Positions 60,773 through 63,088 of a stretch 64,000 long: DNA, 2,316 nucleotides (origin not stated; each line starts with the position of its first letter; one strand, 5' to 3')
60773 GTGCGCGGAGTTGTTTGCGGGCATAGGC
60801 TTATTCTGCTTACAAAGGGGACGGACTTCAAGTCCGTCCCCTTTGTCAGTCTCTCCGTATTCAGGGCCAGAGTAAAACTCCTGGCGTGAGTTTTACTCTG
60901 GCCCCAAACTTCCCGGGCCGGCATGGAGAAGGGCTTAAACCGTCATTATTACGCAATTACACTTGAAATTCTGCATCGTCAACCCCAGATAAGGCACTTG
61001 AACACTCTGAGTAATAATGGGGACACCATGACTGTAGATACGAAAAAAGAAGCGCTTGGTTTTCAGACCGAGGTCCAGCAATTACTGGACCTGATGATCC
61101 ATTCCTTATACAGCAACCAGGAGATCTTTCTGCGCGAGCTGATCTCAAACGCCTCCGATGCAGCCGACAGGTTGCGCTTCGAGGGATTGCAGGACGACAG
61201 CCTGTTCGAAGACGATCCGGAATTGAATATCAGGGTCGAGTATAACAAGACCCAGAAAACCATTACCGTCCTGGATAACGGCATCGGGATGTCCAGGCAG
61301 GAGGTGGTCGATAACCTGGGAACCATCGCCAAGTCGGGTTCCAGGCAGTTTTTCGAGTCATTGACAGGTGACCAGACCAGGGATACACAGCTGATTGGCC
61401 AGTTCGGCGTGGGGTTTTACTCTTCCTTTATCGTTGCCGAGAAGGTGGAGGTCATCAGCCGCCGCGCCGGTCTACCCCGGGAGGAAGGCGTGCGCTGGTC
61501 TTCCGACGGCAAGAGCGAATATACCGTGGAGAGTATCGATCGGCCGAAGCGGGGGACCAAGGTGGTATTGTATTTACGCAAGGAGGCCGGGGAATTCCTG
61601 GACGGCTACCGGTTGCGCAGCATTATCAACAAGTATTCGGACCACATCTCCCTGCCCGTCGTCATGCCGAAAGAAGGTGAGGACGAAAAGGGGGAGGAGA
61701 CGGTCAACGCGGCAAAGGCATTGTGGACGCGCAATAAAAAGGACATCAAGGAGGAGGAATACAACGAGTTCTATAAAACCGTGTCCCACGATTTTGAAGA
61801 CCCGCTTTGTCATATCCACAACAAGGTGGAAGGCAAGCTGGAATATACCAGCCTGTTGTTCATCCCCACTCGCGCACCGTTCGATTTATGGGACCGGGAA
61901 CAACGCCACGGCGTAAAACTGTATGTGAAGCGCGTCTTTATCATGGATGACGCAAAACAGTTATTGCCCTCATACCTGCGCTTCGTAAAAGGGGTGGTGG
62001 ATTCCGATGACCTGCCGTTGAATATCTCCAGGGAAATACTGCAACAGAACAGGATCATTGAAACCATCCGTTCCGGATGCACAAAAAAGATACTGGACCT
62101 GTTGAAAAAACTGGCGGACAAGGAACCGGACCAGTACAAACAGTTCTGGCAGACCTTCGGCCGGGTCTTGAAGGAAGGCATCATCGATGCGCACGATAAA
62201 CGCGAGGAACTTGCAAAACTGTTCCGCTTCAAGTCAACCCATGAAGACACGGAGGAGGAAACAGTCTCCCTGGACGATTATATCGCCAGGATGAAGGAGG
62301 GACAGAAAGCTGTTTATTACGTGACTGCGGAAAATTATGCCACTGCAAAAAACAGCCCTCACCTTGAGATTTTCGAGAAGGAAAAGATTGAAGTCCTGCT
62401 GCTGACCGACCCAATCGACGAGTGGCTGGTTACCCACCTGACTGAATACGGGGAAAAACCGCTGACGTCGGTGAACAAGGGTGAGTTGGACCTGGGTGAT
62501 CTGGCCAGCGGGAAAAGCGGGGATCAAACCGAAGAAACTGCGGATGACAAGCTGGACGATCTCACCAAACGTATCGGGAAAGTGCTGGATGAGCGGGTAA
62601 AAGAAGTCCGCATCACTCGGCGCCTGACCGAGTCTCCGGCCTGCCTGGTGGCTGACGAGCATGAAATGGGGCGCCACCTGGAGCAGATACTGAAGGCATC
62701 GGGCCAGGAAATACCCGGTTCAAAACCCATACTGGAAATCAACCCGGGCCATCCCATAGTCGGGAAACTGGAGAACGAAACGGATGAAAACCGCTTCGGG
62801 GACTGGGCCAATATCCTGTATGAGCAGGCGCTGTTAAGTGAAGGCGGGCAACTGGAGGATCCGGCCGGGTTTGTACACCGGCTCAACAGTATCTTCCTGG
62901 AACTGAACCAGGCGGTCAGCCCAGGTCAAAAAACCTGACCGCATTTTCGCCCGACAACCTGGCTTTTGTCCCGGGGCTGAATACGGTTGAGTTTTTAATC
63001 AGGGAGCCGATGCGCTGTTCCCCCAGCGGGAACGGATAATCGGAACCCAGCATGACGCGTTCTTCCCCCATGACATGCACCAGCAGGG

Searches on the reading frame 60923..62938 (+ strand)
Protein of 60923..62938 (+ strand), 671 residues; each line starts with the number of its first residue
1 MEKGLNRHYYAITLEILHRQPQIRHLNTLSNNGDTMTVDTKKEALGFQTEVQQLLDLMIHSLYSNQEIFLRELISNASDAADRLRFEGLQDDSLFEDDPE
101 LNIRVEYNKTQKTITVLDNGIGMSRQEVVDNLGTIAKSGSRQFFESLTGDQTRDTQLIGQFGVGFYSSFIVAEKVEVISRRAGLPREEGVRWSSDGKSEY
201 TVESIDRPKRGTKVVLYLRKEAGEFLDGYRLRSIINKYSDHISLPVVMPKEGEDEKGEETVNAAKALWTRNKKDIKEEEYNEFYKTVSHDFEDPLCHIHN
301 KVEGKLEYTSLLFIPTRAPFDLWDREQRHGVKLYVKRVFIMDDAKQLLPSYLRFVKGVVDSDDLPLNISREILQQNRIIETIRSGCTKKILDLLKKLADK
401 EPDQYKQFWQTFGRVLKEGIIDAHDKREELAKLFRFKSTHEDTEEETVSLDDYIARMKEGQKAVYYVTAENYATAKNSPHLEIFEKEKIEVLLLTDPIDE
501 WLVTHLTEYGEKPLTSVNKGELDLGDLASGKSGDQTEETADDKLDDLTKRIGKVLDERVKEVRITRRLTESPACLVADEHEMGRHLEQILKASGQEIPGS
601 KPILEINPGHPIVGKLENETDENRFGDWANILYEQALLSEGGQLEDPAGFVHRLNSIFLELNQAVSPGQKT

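Call 74: search_protein_families(library=pfam, proteins=[window:60923-62938:+], max_evalue=0.00001)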
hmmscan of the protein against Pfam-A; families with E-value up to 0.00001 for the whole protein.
window:60923-62938:+ (671 aa): 3 families
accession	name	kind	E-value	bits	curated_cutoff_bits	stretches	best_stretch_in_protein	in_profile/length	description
PF00183.23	HSP90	-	5.6e-138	461.5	24.4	1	253-658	74-486/518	Hsp90 protein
PF13589.12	HATPase_c_3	-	2.8e-11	44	25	1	68-186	5-99/137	Histidine kinase-, DNA gyrase B-, and HSP90-like ATPase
PF02518.31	HATPase_c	-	3e-07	31.3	26.4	1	67-220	3-109/111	Histidine kinase-, DNA gyrase B-, and HSP90-like ATPase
